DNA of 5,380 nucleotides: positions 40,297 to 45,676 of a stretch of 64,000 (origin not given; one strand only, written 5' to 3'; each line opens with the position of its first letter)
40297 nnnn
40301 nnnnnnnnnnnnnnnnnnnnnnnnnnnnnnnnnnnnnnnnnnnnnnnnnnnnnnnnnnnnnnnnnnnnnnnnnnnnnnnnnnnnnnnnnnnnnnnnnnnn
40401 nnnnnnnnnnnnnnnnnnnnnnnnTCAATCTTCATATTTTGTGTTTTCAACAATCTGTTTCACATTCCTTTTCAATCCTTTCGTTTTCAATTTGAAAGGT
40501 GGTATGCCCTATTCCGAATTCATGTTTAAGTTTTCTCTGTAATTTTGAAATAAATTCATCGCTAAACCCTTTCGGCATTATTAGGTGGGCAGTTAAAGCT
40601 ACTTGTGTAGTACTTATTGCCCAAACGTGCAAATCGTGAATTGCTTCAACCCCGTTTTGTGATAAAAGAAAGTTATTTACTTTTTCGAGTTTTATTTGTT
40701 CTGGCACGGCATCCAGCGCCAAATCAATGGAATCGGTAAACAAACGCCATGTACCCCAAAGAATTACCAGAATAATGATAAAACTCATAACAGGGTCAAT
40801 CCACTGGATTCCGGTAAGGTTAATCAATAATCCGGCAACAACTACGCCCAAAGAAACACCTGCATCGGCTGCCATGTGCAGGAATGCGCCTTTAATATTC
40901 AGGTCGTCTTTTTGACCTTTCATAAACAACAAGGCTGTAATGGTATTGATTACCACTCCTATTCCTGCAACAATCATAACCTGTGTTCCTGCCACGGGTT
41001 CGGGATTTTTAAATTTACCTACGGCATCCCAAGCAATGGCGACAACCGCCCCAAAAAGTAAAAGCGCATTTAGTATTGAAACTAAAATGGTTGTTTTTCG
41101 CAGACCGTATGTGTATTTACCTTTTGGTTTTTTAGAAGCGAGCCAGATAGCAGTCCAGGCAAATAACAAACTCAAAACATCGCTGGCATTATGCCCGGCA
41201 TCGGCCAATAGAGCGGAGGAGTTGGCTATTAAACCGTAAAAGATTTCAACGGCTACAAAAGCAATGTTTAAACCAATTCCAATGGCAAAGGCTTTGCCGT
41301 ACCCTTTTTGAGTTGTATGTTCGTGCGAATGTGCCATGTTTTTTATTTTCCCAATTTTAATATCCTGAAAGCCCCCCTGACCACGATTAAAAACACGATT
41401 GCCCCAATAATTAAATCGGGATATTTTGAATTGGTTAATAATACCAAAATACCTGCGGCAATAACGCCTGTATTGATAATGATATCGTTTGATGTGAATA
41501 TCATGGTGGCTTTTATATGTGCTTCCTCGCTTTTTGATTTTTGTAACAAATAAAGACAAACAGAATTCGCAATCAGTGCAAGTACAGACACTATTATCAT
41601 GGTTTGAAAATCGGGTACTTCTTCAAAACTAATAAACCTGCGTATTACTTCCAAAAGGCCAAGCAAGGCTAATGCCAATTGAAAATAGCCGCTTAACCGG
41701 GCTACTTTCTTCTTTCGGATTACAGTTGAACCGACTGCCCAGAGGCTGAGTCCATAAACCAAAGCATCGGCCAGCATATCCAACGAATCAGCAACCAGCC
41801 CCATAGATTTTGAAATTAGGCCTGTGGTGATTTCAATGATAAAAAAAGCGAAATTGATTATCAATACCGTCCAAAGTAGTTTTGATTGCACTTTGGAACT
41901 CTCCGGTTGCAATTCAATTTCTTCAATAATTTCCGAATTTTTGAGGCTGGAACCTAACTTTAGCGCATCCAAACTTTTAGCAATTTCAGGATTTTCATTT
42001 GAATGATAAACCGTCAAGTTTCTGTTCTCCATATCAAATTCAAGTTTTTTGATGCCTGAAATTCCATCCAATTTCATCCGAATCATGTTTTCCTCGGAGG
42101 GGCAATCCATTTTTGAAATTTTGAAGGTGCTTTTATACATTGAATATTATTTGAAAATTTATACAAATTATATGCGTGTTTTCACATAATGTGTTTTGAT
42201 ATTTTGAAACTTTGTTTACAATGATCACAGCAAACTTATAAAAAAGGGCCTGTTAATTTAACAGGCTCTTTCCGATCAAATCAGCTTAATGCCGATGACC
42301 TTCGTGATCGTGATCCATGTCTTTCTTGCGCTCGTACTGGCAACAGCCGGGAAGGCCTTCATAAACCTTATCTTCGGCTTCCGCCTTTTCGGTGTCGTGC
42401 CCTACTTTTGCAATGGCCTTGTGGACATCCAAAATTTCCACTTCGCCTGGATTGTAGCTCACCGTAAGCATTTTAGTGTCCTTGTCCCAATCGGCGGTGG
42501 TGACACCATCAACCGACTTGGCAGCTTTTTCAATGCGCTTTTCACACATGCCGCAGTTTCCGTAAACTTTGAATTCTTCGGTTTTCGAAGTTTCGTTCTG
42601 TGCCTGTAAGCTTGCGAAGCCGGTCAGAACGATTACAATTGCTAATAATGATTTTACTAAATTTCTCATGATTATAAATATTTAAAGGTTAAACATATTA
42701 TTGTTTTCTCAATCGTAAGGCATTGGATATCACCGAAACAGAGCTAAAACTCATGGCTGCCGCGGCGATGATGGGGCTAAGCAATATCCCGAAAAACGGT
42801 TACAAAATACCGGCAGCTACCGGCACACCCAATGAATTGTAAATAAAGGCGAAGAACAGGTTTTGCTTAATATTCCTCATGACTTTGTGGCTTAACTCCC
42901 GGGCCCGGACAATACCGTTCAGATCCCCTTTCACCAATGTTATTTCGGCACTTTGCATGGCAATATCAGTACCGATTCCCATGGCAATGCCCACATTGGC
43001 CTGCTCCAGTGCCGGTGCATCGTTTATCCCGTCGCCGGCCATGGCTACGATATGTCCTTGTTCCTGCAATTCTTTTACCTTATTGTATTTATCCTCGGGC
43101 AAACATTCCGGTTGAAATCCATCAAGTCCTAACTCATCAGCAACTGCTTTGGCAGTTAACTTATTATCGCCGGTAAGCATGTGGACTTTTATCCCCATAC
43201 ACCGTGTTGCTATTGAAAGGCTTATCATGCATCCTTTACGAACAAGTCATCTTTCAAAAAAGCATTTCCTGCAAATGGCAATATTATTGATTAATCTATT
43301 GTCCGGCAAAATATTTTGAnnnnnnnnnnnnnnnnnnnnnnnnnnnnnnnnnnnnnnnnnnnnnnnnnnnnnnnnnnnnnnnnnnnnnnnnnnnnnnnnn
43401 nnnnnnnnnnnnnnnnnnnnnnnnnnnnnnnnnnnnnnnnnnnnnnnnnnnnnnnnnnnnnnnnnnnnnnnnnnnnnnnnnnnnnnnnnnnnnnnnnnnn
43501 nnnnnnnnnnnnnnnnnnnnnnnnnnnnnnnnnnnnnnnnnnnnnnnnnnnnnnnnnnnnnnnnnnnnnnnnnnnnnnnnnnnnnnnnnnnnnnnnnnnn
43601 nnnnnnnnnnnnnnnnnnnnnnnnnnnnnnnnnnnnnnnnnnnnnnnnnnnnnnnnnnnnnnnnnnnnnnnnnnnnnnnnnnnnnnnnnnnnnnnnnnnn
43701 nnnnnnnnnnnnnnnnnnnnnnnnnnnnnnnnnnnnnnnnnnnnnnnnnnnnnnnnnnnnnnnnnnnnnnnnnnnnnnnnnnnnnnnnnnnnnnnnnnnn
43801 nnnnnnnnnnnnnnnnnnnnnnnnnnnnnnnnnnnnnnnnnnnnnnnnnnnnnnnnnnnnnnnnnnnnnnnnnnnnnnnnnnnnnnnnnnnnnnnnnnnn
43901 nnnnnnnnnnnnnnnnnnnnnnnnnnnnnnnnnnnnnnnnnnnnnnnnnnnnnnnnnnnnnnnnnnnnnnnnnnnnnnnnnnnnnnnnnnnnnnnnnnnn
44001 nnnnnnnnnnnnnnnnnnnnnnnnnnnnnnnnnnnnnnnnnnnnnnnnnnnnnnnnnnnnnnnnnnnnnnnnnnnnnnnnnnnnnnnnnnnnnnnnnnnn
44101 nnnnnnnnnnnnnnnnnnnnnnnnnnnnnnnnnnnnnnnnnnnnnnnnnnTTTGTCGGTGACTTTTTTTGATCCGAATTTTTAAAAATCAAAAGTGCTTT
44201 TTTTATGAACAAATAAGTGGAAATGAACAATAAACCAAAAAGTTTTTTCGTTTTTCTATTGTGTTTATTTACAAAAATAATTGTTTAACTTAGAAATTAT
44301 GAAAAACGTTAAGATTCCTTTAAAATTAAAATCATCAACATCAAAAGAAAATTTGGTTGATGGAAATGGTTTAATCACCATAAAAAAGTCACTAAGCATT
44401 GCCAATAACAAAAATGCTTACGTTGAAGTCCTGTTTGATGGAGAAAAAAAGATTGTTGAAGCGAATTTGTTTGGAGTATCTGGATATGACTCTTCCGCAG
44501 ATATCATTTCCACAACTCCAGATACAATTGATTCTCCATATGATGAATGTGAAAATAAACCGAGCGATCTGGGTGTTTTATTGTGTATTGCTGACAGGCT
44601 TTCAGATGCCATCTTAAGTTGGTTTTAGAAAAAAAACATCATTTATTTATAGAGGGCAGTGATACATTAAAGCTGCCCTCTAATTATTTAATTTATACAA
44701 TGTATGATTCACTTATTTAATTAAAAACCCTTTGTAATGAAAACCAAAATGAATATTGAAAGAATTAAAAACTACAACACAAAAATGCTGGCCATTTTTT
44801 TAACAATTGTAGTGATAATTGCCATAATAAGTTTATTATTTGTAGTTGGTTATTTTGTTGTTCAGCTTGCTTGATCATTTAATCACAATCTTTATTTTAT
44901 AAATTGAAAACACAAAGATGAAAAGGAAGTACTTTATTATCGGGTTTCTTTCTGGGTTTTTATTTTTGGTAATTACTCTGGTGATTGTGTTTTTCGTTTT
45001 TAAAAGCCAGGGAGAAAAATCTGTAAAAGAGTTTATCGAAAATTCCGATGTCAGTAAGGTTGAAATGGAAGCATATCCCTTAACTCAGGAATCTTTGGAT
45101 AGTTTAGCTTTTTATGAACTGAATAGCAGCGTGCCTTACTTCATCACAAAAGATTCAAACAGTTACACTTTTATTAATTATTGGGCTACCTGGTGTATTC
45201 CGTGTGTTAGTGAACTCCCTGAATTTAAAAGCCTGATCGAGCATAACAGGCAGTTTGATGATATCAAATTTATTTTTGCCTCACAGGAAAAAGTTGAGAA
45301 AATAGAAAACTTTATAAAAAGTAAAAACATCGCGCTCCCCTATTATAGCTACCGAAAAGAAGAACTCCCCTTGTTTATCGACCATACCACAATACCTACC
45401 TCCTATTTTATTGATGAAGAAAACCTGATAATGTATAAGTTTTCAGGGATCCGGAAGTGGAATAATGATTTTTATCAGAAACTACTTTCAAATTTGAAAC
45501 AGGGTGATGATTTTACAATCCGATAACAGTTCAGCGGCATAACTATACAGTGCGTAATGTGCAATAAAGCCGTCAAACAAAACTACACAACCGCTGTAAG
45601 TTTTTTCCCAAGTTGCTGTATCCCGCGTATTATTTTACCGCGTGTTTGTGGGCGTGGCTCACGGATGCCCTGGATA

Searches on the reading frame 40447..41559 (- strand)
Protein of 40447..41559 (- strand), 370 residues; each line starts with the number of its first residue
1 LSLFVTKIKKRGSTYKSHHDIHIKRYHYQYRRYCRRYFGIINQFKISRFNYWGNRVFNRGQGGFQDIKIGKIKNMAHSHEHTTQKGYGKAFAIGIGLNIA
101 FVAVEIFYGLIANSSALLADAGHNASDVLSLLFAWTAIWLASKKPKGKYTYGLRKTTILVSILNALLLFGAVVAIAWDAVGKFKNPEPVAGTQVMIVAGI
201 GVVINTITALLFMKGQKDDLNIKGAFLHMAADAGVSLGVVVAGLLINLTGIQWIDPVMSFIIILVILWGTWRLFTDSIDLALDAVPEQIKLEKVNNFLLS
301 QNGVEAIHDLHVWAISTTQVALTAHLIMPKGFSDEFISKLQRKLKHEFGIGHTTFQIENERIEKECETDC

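Call 37: search_protein_families(library=pfam, proteins=[window:40447-41559:-], max_evalue=0.000001)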
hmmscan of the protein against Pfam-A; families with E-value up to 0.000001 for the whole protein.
window:40447-41559:- (370 aa): 2 families
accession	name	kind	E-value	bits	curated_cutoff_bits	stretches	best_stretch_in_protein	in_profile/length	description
PF01545.26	Cation_efflux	-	4.9e-39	134.6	26.6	1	93-279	3-195/198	Cation efflux family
PF16916.11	ZT_dimer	-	2.4e-12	47.1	26.7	1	286-359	1-77/78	Dimerisation domain of Zinc Transporter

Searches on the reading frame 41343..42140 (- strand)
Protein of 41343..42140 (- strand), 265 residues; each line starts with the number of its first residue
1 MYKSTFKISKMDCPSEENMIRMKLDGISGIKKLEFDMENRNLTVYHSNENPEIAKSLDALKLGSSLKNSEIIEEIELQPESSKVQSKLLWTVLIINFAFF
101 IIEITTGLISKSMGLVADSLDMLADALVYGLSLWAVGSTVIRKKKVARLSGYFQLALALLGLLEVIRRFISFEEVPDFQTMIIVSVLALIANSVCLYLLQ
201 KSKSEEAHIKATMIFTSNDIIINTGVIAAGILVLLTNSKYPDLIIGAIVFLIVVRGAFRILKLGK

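Call 37: search_protein_families(library=pfam, proteins=[window:41343-42140:-], max_evalue=0.000001)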
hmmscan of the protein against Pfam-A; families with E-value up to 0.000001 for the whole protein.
window:41343-42140:- (265 aa): 1 family
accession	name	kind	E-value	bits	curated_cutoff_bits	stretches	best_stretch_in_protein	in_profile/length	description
PF01545.26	Cation_efflux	-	5.2e-17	62.7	26.6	1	89-262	1-191/198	Cation efflux family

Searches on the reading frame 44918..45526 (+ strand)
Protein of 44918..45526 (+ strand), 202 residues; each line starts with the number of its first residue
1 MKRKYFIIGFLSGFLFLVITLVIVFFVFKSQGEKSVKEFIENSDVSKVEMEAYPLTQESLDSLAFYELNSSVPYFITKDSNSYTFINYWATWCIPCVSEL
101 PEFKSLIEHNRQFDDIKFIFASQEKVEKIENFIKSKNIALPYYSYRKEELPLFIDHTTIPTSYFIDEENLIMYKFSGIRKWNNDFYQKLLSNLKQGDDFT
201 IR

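Call 37: search_protein_families(library=pfam, proteins=[window:44918-45526:+], max_evalue=0.000001)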
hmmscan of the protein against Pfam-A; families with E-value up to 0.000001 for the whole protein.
window:44918-45526:+ (202 aa): 1 family
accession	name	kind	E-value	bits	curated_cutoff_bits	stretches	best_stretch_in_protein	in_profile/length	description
PF00578.27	AhpC-TSA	-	6.6e-08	33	26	1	81-173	25-123/124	AhpC/TSA family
